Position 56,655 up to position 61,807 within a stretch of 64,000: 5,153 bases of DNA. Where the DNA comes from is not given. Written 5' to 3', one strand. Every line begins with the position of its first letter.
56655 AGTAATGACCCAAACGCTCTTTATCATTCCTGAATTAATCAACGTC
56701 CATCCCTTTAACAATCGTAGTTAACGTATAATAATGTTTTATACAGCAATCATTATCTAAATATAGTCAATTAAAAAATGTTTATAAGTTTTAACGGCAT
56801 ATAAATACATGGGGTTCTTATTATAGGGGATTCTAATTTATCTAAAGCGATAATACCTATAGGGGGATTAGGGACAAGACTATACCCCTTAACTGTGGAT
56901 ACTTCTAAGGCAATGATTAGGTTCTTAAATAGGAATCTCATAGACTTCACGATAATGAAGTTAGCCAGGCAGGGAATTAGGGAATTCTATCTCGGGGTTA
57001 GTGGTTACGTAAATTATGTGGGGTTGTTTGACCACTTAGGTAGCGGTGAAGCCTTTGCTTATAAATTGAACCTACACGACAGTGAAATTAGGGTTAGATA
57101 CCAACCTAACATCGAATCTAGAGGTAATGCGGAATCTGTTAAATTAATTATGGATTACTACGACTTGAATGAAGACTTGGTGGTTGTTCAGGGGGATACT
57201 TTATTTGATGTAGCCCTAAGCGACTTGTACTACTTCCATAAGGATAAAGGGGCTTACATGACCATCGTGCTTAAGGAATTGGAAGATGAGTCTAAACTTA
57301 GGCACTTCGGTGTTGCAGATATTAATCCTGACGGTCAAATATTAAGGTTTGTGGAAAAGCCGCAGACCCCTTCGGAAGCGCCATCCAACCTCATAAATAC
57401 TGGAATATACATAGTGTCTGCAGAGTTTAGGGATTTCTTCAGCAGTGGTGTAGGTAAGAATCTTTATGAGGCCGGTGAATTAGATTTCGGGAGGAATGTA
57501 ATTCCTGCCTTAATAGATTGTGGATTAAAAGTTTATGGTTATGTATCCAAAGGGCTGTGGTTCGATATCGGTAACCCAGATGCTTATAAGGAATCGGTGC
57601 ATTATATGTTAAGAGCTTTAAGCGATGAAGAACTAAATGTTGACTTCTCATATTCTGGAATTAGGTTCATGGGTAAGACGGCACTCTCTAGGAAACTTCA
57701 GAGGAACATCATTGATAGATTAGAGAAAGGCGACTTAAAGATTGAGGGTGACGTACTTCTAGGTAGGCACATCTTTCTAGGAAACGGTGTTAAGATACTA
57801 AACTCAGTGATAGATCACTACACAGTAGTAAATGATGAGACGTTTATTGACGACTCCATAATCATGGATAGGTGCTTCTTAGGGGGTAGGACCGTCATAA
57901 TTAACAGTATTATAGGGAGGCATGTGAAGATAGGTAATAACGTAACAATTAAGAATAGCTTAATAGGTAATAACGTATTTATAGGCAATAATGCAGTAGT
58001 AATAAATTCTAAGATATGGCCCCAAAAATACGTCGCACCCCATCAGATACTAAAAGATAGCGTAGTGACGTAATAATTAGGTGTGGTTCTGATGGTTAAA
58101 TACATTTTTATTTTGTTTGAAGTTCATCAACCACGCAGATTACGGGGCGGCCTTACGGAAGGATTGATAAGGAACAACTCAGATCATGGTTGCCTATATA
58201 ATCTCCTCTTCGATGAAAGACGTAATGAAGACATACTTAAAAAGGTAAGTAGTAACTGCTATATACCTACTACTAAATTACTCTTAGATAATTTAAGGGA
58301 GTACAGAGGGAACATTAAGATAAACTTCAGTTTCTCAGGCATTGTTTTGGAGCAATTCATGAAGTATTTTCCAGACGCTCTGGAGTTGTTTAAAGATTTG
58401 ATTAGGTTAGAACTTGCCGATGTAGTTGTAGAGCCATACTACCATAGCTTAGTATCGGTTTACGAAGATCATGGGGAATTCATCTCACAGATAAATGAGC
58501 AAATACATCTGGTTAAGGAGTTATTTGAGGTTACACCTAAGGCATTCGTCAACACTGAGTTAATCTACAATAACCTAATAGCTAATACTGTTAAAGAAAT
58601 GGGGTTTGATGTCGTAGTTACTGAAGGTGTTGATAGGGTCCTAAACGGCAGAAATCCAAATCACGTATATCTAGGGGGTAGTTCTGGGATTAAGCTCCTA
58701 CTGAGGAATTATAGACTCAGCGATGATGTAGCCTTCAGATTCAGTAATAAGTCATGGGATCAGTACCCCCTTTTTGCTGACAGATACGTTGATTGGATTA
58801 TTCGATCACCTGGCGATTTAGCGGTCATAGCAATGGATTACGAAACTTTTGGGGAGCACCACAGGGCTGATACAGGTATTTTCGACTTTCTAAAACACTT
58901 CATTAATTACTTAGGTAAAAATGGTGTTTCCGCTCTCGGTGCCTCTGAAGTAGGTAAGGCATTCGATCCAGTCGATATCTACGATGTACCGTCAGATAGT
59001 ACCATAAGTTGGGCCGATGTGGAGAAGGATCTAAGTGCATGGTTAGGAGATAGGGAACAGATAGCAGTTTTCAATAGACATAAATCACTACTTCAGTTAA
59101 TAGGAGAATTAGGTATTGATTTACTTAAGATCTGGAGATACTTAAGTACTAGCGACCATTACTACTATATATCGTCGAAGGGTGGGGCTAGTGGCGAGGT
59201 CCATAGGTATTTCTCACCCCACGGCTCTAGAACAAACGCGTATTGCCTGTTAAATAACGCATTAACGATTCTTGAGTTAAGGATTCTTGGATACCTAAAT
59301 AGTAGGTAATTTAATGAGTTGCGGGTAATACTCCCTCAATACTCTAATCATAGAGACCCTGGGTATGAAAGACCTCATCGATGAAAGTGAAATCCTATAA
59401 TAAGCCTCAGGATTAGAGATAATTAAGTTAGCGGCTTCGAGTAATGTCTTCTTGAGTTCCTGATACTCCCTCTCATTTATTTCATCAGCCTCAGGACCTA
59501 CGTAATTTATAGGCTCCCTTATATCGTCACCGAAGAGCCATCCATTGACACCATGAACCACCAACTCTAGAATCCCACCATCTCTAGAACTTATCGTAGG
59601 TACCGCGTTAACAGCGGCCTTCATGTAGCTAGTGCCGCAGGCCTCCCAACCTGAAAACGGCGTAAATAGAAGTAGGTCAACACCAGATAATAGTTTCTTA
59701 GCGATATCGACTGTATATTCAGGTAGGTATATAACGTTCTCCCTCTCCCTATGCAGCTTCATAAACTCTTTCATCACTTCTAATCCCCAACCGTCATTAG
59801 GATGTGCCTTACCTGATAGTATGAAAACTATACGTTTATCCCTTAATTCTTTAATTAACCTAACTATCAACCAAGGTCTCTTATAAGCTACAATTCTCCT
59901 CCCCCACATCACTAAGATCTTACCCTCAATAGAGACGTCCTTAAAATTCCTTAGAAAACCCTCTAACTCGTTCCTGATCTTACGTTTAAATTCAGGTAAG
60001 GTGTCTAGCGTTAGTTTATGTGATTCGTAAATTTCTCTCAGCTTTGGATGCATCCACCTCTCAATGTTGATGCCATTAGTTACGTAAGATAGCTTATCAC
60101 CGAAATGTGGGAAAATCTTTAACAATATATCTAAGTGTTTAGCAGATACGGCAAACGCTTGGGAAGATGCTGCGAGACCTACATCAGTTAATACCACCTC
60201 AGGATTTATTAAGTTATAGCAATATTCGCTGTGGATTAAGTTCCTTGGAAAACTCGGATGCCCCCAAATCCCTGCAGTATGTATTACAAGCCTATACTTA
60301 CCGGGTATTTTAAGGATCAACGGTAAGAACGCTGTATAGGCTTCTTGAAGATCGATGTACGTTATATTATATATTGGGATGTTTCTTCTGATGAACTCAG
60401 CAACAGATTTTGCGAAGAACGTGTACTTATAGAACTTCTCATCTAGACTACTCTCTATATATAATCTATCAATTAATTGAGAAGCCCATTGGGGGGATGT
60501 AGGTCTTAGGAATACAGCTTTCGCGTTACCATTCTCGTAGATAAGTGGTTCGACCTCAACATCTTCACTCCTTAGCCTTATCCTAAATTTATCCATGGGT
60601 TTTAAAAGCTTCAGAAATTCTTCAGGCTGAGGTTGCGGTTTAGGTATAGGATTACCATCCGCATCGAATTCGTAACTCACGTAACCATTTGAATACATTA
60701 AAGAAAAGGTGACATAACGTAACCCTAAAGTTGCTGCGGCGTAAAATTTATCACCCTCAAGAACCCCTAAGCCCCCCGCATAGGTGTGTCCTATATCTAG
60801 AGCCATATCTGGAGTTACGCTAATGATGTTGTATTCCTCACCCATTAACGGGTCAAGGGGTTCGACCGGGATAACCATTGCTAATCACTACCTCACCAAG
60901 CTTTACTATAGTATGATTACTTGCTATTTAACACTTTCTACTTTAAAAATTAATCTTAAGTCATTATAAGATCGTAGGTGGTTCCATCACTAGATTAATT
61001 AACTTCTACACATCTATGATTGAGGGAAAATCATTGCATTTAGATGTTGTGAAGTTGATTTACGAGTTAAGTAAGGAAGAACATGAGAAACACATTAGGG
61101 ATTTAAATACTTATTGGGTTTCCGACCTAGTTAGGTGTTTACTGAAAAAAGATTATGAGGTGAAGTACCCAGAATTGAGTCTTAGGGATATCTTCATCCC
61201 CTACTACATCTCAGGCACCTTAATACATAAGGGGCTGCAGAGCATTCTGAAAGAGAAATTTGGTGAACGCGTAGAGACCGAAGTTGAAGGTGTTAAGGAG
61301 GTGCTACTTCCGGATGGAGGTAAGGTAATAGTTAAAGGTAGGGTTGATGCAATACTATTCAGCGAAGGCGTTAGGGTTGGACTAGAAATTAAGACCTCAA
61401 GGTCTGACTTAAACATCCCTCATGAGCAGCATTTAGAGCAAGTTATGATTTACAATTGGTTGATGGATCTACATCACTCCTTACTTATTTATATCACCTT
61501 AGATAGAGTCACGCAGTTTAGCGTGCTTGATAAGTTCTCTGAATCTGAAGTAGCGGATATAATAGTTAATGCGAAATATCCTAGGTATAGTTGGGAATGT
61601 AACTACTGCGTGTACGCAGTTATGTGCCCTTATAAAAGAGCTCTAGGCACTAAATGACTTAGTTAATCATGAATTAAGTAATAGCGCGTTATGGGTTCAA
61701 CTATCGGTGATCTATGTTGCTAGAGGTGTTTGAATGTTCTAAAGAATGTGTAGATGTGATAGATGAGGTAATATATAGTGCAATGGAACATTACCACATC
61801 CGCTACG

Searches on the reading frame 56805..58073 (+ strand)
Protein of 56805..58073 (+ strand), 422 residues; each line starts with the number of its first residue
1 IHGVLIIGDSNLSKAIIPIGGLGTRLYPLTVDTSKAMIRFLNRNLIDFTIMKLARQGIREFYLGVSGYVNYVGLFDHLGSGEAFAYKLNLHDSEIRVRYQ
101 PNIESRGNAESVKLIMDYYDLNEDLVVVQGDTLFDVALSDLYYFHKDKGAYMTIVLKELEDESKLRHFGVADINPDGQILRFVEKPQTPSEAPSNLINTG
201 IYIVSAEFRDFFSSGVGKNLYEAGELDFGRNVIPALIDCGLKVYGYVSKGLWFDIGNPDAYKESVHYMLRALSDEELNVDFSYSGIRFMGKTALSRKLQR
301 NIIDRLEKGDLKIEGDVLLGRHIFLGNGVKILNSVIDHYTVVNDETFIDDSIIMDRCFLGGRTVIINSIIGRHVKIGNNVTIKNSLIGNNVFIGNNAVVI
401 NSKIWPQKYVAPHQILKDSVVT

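Call 37: search_protein_families(library=pfam, proteins=[window:56805-58073:+], max_evalue=0.001)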
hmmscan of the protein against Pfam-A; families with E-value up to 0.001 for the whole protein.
window:56805-58073:+ (422 aa): 6 families
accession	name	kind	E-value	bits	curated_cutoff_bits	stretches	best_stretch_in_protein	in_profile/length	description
PF00483.29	NTP_transferase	-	4.6e-37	128.3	21.2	1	14-263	1-237/245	Nucleotidyl transferase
PF25084.1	LbH_EIF2B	-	3e-16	59.8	54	2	312-383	17-88/105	EIF2B subunit epsilon LbH domain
PF00132.30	Hexapep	-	1.2e-08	34.7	27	2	367-400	1-35/36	Bacterial transferase hexapeptide (six repeats)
PF24894.1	Hexapep_GlmU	-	5.7e-07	30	23.3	1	328-382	29-83/104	GlmU-like, C-terminal hexapeptide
PF25247.1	LbH_GLGC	-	1.5e-05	25.4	27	1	329-407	27-107/135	GLGC left-handed parallel beta-helix domain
PF07959.18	Fucose_pyrophosphorylase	-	9.3e-05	22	34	1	360-413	282-333/418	Fucose pyrophosphorylase domain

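Call 42: find_homologous_proteins(query=window:56805-58073:+, max_evalue=1e-40)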
Query window:56805-58073:+ (422 aa): 247 proteins with E <= 1e-40 among 8000 candidates; the best 120 are listed.
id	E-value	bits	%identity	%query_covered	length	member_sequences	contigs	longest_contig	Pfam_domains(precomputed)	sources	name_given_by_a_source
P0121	1.2e-250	850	96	93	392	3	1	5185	PF00483.30,PF00132.31,PF25087.2,PF25247.2,PF25084.2,PF24894.2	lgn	-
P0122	2.0e-223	760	80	96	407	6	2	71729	PF00483.30,PF00132.31,PF25087.2,PF25247.2,PF25084.2,PF24894.2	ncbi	ncbi:MAG: NDP-sugar synthase [Sulfolobales archaeon]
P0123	3.4e-222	756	77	100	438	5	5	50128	PF00483.30,PF00132.31,PF25087.2,PF25247.2,PF25084.2,PF24894.2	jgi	-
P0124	1.3e-216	737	75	99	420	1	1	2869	PF00483.30,PF00132.31,PF25087.2,PF25247.2,PF25084.2,PF24894.2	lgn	-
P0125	1.5e-196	671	74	91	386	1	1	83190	PF00483.30,PF00132.31,PF07959.19,PF25087.2,PF25247.2,PF25084.2,PF24894.2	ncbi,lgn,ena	-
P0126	1.8e-189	648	72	91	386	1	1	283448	PF00483.30,PF00132.31,PF25087.2,PF25084.2,PF24894.2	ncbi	-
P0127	3.9e-179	614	64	97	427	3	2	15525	PF00483.30,PF00132.31,PF07959.19,PF25087.2,PF25084.2,PF24894.2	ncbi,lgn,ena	-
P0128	3.1e-173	595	65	93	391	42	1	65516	PF00483.30,PF00132.31,PF25087.2,PF25247.2,PF25084.2,PF24894.2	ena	-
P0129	1.5e-163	563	60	97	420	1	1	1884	PF00483.30,PF25087.2,PF25084.2,PF24894.2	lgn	-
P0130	2.9e-160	552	63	91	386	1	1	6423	PF00483.30,PF00132.31,PF25087.2,PF25084.2,PF24894.2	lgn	-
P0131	1.6e-159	549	61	91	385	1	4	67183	PF00483.30,PF00132.31,PF25087.2,PF25247.2,PF25084.2,PF24894.2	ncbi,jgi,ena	-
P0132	1.5e-141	490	55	96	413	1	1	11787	PF00483.30,PF00132.31,PF25087.2,PF25084.2,PF24894.2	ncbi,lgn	ncbi:MAG: NDP-sugar synthase [Thermoprotei archaeon]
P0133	3.1e-140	486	54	97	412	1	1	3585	PF00483.30,PF00132.31,PF25087.2,PF25084.2,PF24894.2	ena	-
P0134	1.8e-139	483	55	96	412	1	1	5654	PF00483.30,PF00132.31,PF25087.2,PF25084.2,PF24894.2,PF12804.14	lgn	-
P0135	1.3e-138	480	53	97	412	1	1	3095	PF00483.30,PF25087.2,PF25084.2,PF24894.2,PF12804.14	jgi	-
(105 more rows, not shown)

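Call 44: find_encoding_contigs(protein=P0122, flank=1200, max_places=2)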
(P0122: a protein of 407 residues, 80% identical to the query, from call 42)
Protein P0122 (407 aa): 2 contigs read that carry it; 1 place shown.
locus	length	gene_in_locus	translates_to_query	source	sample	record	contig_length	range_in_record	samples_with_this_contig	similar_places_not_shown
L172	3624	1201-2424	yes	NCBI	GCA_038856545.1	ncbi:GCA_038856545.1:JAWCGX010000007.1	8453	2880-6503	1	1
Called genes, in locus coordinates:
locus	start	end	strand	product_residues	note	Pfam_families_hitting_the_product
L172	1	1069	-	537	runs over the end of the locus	PF08323:Glyco_transf_5, PF13439:Glyco_transf_4 (faint), PF13579:Glyco_trans_4_4 (weak), PF00534:Glycos_transf_1, PF13692:Glyco_trans_1_4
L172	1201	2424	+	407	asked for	PF00483:NTP_transferase, PF25084:LbH_EIF2B, PF24894:Hexapep_GlmU (weak), PF25087:GMPPB_C, PF25247:LbH_GLGC (weak), PF00132:Hexapep (weak), PF25084:LbH_EIF2B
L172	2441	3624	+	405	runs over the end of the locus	PF03065:Glyco_hydro_57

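Call 45: find_encoding_contigs(protein=P0124, flank=1200, max_places=2)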
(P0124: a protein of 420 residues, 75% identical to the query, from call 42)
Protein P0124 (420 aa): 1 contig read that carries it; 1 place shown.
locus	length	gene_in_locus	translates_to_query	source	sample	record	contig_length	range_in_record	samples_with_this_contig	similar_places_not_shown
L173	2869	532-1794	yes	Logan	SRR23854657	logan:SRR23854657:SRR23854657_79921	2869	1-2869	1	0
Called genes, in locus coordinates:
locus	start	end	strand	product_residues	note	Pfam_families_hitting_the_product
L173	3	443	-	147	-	?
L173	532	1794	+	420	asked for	PF00483:NTP_transferase, PF25084:LbH_EIF2B, PF24894:Hexapep_GlmU (weak), PF25087:GMPPB_C, PF25247:LbH_GLGC (weak), PF00132:Hexapep (weak), PF25084:LbH_EIF2B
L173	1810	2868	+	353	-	?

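Call 46: find_encoding_contigs(protein=P0125, flank=1200, max_places=2)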
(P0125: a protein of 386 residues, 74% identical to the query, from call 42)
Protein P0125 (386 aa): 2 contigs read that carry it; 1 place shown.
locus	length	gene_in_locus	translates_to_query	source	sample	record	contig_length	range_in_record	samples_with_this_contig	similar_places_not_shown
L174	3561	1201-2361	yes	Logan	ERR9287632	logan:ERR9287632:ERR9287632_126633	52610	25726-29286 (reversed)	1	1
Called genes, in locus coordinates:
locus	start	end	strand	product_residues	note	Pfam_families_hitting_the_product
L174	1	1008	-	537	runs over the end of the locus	PF08323:Glyco_transf_5, PF13439:Glyco_transf_4 (faint), PF13579:Glyco_trans_4_4 (faint), PF00534:Glycos_transf_1, PF13692:Glyco_trans_1_4, PF20706:GT4-conflict (weak)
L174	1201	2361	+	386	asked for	PF00483:NTP_transferase, PF25247:LbH_GLGC (faint), PF00132:Hexapep (faint), PF25084:LbH_EIF2B, PF25087:GMPPB_C, PF07959:Fucose_pyrophosphorylase (faint), PF24894:Hexapep_GlmU (weak), PF25084:LbH_EIF2B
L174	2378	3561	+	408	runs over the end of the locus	PF03065:Glyco_hydro_57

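Call 47: find_encoding_contigs(protein=P0131, flank=1200, max_places=2)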
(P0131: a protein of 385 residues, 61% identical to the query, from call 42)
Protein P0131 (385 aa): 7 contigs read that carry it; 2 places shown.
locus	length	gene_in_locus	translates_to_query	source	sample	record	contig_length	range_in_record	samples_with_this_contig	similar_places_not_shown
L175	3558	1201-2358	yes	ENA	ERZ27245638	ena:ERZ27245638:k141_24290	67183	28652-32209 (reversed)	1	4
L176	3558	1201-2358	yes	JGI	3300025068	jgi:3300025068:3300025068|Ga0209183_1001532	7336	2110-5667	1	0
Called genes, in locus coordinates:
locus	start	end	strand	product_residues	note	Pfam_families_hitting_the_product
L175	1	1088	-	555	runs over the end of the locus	PF08323:Glyco_transf_5, PF13439:Glyco_transf_4 (faint), PF13579:Glyco_trans_4_4 (weak), PF00534:Glycos_transf_1, PF20706:GT4-conflict, PF13692:Glyco_trans_1_4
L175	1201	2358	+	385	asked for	PF00483:NTP_transferase, PF00132:Hexapep (faint), PF25084:LbH_EIF2B, PF25087:GMPPB_C, PF24894:Hexapep_GlmU (weak), PF25247:LbH_GLGC (weak), PF25084:LbH_EIF2B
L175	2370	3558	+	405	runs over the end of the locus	PF03065:Glyco_hydro_57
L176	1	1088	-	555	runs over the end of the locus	PF08323:Glyco_transf_5, PF13439:Glyco_transf_4 (faint), PF13579:Glyco_trans_4_4 (weak), PF00534:Glycos_transf_1, PF20706:GT4-conflict, PF13692:Glyco_trans_1_4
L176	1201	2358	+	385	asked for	PF00483:NTP_transferase, PF00132:Hexapep (faint), PF25084:LbH_EIF2B, PF25087:GMPPB_C, PF24894:Hexapep_GlmU (weak), PF25247:LbH_GLGC (weak), PF25084:LbH_EIF2B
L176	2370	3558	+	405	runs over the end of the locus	PF03065:Glyco_hydro_57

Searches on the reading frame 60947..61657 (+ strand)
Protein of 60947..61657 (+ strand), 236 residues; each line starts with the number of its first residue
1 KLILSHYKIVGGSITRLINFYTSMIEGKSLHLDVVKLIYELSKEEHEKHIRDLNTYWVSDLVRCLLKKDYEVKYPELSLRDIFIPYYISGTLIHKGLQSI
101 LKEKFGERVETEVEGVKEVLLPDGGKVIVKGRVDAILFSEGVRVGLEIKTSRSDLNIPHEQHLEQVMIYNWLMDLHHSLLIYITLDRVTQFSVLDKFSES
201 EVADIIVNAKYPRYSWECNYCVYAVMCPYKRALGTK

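Call 37: search_protein_families(library=pfam, proteins=[window:60947-61657:+], max_evalue=0.001)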
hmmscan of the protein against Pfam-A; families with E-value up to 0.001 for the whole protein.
window:60947-61657:+ (236 aa): 1 family
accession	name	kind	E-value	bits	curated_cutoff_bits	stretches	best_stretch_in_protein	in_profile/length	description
PF12705.13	PDDEXK_1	-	0.00024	21.6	22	0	100-228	103-247/247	PD-(D/E)XK nuclease superfamily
